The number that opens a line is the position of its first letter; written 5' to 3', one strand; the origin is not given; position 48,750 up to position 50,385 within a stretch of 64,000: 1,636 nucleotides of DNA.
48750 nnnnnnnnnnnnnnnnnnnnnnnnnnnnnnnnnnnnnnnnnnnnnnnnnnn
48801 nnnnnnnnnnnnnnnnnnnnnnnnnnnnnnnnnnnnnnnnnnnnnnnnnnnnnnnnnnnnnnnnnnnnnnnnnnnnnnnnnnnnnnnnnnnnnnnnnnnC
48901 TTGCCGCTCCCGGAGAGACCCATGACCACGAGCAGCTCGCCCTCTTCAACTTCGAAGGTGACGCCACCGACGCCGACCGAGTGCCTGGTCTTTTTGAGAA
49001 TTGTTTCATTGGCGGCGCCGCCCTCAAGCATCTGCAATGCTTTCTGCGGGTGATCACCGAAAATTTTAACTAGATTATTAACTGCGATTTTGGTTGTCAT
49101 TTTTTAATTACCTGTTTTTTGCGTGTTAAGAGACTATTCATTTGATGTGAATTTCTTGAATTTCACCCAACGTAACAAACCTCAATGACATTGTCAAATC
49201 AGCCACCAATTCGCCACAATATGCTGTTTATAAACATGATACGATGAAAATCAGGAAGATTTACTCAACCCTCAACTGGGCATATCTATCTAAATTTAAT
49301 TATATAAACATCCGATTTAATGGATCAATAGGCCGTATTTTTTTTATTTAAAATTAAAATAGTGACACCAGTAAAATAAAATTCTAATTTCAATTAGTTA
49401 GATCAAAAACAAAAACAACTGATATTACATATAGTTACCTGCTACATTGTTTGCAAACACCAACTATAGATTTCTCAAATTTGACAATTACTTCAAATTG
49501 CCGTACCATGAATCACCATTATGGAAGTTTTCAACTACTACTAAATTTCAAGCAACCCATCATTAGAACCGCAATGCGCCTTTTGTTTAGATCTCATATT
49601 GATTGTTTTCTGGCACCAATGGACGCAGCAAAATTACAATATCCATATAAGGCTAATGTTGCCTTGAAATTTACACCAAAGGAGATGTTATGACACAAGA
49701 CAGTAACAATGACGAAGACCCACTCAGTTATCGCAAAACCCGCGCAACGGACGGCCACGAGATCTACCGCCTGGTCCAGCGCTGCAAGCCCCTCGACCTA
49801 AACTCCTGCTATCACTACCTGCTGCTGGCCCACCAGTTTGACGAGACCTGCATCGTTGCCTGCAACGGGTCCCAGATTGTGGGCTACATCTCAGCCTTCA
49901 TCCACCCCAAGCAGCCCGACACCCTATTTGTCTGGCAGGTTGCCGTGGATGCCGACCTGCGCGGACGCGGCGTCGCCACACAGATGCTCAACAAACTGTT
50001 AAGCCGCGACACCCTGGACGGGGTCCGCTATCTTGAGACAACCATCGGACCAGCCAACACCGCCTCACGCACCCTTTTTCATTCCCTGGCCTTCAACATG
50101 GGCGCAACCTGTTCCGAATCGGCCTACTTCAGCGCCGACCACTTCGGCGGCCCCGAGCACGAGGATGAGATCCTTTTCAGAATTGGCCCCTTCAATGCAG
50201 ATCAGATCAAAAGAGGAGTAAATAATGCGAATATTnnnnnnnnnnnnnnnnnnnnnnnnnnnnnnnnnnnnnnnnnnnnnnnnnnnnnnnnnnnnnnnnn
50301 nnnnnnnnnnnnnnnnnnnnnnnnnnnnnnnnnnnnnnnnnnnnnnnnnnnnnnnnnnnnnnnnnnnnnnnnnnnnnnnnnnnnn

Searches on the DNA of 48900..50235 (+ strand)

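Call 4: search_rna_families(source=window, start=48900, end=50000, threshold=evalue, max_evalue=10, show_alignments=3)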
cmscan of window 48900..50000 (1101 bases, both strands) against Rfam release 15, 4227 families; matches with E-value up to 10: 4.
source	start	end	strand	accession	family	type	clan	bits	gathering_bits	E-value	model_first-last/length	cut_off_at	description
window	49450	49501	-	RF00068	SNORD21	Gene; snRNA; snoRNA; CD-box;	-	18.4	63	3.5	1-95/95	no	Small nucleolar RNA SNORD21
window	48942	49002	-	RF03024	Rothia-sucC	Cis-reg;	-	16.9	64.5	2.5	1-59/59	no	Rothia-sucC RNA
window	48903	49021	-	RF00312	snoZ206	Gene; snRNA; snoRNA; CD-box;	-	16.1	50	6.3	1-129/129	no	Small nucleolar RNA Z206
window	49818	49869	+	RF03131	L25-Gammaproteobacteria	Cis-reg; leader;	-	15.7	34.1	3.9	1-26/26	no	L25-Gammaproteobacteria ribosomal protein leader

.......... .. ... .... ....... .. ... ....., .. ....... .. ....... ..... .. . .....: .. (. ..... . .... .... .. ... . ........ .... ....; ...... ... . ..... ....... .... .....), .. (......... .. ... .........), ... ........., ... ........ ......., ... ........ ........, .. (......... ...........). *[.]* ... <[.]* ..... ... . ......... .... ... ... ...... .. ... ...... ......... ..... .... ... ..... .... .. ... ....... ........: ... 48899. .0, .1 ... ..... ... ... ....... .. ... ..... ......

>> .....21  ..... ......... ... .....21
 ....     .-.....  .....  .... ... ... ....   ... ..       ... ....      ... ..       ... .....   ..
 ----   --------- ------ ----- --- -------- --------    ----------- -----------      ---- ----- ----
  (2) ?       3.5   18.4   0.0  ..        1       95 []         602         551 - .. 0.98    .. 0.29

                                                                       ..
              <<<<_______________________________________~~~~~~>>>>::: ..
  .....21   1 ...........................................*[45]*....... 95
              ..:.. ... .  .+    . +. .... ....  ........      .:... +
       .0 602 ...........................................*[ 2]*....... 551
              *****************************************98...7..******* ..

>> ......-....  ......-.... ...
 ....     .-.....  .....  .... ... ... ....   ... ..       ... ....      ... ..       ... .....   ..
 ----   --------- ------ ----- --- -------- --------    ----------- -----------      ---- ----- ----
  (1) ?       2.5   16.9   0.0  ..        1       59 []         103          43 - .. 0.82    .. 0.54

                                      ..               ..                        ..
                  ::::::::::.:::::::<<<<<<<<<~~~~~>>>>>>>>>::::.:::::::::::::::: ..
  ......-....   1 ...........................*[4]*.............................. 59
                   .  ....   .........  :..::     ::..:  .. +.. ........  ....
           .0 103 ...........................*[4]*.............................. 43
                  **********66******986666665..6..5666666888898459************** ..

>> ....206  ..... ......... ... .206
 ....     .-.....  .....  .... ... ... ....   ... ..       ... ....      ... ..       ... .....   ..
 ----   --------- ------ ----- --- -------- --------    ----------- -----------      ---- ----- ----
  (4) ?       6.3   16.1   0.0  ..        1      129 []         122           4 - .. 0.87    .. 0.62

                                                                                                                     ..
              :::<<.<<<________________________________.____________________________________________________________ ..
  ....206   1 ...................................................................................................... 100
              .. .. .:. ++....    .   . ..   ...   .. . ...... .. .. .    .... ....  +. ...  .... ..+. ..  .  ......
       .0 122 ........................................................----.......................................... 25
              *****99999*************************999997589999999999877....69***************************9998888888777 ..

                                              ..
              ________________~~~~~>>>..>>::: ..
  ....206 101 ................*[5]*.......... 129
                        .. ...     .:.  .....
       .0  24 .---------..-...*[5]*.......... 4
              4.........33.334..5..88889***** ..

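Call 29: build_rna_model(alignment_id=A2, structure=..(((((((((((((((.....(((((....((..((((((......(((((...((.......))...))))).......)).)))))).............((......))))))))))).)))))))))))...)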
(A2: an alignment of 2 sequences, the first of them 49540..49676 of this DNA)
Model R1 built from alignment A2 (2 sequences, 137 columns); structure: as given.
model positions 137; base pairs 37; branch points 1; effective number of sequences 0.76; information 0.589 bits per position. Calibrated on 0.2 Mb of random sequence (short: E-values are rough).
structure used (alignment columns):
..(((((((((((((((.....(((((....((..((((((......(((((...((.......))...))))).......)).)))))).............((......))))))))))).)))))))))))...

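Call 30: search_with_rna_model(model_id=R1, sources=[window, L002, L003, L004, L005, L006, L007, L008, L009, L010, L011, L012, L013, L014, L015, L016, L017, L018, L019, L020, L021, L025, L026, L029, L031, L033, L034, L036, L037, L038, L039, L040, L043, L044, L045, L046, L048, L049, L050, L052, L053, L056, L058, L059, L060, L063, L064, L065, L066, L067, L070, L071, L073, L075, L078, L079, L080, L082, L083, L085, L086, L087, L088, L089, L090, L091, L093, L094, L095, L096, L097, L099, L100, L105, L107, L108, L109, L110, L111, L112, L113, L114, L115, L121, L128, L129, L137, L139, L147, L150, L152, L153, L156, L157, L159, L160, L161], max_evalue=10)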
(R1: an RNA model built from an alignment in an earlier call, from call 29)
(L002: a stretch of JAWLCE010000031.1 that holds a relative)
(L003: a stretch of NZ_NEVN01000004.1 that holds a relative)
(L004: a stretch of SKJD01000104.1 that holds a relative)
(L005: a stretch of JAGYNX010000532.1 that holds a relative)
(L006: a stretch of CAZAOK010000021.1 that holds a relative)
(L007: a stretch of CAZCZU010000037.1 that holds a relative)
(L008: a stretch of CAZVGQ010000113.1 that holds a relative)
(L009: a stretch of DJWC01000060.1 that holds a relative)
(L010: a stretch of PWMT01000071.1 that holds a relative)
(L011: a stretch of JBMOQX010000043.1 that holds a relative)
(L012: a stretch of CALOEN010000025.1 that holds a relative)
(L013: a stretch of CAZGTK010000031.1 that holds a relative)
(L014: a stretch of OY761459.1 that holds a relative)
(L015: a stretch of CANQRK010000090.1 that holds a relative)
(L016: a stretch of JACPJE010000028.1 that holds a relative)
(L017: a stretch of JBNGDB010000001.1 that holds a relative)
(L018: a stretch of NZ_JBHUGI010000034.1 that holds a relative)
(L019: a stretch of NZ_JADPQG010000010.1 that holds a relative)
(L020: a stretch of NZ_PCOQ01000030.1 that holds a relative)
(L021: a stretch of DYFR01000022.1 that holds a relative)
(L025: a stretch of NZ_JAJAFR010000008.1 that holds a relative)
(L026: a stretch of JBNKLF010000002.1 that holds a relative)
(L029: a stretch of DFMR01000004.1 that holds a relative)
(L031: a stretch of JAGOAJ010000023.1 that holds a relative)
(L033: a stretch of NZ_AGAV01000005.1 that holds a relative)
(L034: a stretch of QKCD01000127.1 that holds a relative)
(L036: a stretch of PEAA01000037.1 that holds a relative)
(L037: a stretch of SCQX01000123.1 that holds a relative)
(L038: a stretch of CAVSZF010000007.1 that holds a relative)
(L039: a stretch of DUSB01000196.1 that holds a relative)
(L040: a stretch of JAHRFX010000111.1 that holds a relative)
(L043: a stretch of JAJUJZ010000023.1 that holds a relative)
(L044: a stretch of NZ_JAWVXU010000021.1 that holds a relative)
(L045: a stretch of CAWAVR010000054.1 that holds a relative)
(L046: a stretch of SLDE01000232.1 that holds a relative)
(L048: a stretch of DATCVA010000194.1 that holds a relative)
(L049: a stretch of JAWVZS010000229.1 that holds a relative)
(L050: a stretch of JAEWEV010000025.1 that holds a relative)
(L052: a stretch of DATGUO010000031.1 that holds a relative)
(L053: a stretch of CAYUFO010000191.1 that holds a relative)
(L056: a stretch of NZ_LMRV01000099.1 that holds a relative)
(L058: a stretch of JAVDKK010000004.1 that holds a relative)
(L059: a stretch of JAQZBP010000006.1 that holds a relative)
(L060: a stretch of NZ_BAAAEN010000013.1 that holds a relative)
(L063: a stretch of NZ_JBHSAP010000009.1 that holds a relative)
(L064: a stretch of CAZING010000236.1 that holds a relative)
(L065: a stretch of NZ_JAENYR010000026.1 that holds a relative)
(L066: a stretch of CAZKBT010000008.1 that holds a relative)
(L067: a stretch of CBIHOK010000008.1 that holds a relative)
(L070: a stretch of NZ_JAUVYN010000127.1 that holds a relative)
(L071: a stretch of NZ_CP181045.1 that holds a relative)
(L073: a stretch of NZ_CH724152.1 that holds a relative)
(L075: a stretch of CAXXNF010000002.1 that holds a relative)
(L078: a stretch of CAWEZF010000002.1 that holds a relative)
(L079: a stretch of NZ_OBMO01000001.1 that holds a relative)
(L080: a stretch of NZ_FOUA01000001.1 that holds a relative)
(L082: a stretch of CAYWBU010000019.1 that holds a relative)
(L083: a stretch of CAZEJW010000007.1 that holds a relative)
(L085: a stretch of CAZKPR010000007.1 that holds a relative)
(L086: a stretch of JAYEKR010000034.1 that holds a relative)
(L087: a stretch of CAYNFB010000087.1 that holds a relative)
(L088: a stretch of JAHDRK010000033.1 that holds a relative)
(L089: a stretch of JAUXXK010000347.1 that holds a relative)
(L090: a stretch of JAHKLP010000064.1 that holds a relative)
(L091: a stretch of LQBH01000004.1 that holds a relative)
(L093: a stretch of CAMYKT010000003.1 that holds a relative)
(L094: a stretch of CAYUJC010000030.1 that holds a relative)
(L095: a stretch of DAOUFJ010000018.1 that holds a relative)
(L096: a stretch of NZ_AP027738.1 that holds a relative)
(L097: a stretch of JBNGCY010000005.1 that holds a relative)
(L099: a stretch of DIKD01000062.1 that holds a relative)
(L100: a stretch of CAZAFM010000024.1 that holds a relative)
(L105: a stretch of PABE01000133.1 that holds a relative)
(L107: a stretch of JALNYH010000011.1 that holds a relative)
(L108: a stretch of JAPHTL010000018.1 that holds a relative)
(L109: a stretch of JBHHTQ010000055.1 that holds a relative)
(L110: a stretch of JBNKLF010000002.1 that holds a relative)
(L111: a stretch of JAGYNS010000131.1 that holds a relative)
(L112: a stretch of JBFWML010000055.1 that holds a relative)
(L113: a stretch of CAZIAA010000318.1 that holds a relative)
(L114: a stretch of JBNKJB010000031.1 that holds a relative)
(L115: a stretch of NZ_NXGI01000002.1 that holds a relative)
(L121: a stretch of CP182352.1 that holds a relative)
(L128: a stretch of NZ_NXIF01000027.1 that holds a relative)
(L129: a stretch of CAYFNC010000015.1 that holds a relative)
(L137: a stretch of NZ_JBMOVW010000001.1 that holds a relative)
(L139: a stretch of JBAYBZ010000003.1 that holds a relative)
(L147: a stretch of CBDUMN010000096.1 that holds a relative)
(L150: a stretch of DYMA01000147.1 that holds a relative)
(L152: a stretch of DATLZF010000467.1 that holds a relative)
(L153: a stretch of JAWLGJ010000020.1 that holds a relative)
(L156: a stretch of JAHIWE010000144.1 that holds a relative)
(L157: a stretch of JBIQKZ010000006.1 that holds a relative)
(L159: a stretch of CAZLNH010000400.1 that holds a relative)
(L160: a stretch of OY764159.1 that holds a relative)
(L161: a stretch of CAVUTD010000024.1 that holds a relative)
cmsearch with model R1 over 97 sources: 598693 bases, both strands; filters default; matches with E-value up to 10: 5.
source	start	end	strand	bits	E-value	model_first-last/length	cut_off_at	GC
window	49540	49676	+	178.2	3.4e-48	1-137/137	no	0.36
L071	2313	2345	-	12.2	3.1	1-137/137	no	0.3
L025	4480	4519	+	11.8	4.2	1-137/137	no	0.32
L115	3904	3993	+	11.3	5.6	1-137/137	no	0.24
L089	4193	4263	-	10.6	9.4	1-137/137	no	0.32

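Call 40: search_with_rna_model(model_id=R1, sources=[L172], max_evalue=10, filters=off)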
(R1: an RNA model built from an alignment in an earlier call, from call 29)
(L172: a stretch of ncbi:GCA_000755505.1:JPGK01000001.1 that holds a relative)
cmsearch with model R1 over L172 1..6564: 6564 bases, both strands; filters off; matches with E-value up to 10: 14.
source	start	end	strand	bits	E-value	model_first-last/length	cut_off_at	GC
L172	585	627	+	14.5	0.0077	1-137/137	no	0.53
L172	4945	4994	-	10.2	0.13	1-137/137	no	0.5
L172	5311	5346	+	6.5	1.6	1-137/137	no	0.58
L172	862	892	-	6.5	1.6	1-137/137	no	0.55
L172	6298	6334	-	6.3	1.7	1-137/137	no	0.49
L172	5311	5344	-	6.2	1.9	1-137/137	no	0.56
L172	59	98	-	5.9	2.2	1-137/137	no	0.45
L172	2451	2501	+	5.7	2.7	1-137/137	no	0.25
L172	2351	2412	+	5.6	2.8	1-137/137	no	0.37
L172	6220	6257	+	5.3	3.3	1-137/137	no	0.55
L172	6297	6337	+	5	4.1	1-137/137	no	0.51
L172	2328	2406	-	4.8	4.7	1-137/137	no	0.41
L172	3185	3269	+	3.7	9.7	1-137/137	no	0.51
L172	4544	4581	-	3.7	9.7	1-137/137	no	0.58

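Call 56: search_rna_families(sources=[L071, L029, L078, L008, L021, L045, L098, L003, L090, L085, L082, L086, L083, L084, L087, L088, L091, L002, L019, L172], threshold=gathering)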
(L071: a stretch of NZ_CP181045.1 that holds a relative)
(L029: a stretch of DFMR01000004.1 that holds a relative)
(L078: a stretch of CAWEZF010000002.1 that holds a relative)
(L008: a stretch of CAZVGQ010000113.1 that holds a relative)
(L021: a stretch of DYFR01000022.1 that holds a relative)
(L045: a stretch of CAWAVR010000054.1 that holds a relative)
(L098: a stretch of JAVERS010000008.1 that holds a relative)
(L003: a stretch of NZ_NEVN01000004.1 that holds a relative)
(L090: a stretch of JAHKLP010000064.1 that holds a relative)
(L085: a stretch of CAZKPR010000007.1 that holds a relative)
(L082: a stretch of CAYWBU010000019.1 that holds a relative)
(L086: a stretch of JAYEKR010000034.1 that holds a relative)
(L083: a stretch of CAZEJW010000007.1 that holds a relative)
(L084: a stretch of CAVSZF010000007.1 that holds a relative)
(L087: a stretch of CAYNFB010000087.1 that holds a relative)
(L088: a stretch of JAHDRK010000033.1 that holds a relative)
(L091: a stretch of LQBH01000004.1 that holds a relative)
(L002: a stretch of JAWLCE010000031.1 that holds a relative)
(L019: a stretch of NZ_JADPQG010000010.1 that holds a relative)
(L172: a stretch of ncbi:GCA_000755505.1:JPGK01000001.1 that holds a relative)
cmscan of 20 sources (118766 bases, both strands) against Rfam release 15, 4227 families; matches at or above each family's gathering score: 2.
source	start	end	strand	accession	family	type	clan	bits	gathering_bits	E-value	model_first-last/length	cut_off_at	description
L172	647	718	+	RF00005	tRNA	Gene; tRNA;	CL00001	66.8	29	4.5e-12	1-71/71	no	tRNA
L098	7164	7238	-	RF00005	tRNA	Gene; tRNA;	CL00001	56.8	29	2.5e-09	1-71/71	no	tRNA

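Call 65: search_dna_similar(query=window:49101-49689:+, collection=plasmids, mode=distant, max_evalue=0.01, max_rows=10)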
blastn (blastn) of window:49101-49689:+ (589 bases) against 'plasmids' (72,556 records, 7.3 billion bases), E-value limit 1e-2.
No match.

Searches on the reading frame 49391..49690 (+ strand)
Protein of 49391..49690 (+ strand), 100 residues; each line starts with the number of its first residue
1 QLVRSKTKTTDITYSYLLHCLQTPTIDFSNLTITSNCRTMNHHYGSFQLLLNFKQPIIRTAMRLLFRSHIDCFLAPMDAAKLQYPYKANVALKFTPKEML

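Call 42: search_protein_families(library=pfam, proteins=[window:49451-49690:+], max_evalue=0.01)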
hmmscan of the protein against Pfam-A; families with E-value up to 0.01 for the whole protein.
window:49451-49690:+ (80 aa): 0 families

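Call 71: search_protein_representatives(protein=window:49391-49690:+)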
Query: 100 residues. Proteins with E-value up to 0.001 (for the whole library): 2; up to 1e-10: 1; up to 1e-30: 0. The best 2 are listed.
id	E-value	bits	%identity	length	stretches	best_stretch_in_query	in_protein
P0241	9.7e-12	61.0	36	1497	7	7-49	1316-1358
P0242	1.6e-06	44.3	35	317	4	23-90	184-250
